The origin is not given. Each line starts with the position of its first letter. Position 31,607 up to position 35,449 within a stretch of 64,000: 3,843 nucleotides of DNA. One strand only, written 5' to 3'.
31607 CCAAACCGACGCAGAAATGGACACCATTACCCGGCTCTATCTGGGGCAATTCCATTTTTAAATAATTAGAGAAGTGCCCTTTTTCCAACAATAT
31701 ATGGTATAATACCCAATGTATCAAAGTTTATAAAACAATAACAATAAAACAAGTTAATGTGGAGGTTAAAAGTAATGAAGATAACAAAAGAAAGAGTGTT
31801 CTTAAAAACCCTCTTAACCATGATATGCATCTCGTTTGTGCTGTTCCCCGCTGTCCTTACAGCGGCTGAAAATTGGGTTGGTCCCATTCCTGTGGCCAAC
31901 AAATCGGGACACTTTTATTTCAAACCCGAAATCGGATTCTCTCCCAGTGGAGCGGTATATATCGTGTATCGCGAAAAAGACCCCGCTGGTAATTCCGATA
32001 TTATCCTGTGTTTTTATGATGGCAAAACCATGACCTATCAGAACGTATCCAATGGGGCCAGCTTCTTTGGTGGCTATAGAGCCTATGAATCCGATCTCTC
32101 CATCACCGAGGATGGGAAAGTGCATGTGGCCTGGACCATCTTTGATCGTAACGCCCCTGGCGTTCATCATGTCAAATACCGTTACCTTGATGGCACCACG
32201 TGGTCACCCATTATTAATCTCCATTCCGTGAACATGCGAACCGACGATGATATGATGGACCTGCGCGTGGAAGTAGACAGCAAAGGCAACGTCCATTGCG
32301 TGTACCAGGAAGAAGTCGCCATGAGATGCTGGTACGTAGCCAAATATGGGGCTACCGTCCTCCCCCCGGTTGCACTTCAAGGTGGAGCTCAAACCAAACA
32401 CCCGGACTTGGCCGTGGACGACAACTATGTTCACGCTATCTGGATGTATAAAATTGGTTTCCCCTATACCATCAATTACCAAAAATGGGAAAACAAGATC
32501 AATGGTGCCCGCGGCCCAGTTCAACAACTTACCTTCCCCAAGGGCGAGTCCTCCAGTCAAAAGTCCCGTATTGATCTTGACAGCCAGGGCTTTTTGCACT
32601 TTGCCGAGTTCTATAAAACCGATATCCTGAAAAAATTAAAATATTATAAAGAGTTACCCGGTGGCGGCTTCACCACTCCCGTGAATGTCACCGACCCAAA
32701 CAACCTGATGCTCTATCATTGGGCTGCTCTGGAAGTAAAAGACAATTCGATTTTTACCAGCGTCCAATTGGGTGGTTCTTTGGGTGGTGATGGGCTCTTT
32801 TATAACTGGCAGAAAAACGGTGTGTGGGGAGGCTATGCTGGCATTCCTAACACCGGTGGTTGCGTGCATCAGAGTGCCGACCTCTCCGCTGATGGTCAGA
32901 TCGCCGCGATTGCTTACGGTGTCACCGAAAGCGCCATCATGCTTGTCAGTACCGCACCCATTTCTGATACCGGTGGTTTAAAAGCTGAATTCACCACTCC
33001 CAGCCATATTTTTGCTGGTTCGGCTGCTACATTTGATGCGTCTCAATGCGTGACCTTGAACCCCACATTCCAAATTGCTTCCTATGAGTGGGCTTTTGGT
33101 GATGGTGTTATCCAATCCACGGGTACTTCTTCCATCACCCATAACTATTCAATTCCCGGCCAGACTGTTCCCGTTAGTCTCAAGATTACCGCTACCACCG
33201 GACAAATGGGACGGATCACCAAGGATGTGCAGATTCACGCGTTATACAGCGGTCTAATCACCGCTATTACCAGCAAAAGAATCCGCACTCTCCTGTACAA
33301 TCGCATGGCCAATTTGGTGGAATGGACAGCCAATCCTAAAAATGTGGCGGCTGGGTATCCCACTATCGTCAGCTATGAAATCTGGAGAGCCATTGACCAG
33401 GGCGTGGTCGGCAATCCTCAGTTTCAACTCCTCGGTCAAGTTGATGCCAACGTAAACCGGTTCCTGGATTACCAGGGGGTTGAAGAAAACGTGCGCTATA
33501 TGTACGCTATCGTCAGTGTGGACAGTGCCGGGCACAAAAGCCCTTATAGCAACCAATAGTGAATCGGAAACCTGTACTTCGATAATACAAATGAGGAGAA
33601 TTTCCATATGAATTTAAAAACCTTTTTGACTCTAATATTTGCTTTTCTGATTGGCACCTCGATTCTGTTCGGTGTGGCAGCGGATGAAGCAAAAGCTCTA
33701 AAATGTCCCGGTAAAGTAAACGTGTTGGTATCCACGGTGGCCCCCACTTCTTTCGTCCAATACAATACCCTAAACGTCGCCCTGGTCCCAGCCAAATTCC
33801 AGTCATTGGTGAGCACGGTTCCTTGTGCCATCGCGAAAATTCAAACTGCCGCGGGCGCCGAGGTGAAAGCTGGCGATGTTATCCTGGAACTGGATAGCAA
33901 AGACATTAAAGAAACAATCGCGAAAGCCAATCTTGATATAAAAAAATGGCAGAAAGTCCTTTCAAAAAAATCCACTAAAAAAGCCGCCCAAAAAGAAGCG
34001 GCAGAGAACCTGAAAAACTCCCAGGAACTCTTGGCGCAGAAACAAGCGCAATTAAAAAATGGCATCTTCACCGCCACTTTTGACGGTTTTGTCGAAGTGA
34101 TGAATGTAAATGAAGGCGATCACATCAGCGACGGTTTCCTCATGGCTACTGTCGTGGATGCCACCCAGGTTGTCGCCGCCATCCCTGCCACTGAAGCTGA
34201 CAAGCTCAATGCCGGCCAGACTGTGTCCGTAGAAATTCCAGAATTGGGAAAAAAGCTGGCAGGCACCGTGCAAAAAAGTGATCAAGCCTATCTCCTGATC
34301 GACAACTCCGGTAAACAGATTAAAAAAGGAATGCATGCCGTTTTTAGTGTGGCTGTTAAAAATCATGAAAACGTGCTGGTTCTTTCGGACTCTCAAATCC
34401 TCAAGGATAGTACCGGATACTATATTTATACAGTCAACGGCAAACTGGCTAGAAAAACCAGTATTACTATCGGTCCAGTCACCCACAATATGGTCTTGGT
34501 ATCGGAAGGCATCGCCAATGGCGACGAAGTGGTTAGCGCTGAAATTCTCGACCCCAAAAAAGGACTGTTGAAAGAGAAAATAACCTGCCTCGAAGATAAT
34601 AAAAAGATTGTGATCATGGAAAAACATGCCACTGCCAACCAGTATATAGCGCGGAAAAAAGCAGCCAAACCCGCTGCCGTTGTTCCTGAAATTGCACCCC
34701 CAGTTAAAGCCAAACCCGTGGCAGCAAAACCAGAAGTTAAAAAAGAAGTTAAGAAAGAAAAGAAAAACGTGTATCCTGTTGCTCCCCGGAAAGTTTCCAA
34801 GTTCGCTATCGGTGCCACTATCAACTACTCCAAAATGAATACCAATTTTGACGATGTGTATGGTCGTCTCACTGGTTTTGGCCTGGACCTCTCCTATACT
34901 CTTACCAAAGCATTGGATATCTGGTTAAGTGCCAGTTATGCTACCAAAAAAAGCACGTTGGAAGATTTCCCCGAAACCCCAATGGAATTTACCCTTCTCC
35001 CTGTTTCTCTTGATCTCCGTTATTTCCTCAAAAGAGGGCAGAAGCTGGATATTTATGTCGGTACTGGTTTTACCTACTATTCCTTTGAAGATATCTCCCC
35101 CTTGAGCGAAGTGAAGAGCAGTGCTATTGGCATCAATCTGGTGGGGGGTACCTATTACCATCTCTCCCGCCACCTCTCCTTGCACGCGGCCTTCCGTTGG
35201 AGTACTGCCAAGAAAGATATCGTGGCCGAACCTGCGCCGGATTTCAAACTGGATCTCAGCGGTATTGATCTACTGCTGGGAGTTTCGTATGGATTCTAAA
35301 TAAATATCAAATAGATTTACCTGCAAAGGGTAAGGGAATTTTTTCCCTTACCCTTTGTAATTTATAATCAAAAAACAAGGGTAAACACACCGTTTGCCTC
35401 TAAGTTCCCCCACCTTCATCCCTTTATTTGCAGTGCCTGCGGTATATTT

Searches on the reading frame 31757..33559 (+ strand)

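Call 30: search_protein_families(library=pfam, proteins=[window:31757-33559:+], max_evalue=0.001)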
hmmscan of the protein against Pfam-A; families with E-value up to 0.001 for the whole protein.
window:31757-33559:+ (600 aa): 3 families
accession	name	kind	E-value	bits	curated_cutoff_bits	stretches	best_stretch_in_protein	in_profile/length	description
PF18911.6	PKD_4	-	3.9e-08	33.7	27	1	410-489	6-79/85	PKD domain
PF15892.11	BNR_4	-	3.8e-07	30.2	27.3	1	57-149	97-193/272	BNR repeat-containing family member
PF00801.26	PKD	-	0.00048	20.5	23.5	0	424-469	9-58/80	PKD domain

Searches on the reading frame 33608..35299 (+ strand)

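Call 30: search_protein_families(library=pfam, proteins=[window:33608-35299:+], max_evalue=0.001)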
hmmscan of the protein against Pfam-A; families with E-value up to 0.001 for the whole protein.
window:33608-35299:+ (563 aa): 3 families
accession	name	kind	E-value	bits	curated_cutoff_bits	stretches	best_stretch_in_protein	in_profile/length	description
PF16576.10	HlyD_D23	-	2.8e-12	46.8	30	1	44-222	6-182/214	Barrel-sandwich domain of CusB or HlyD membrane-fusion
PF13505.12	OMP_b-brl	-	2e-10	41.5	28.7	1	397-563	20-175/175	Outer membrane protein beta-barrel domain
PF13437.12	HlyD_3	-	1.7e-09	38.8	22.2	1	155-226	3-78/106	HlyD family secretion protein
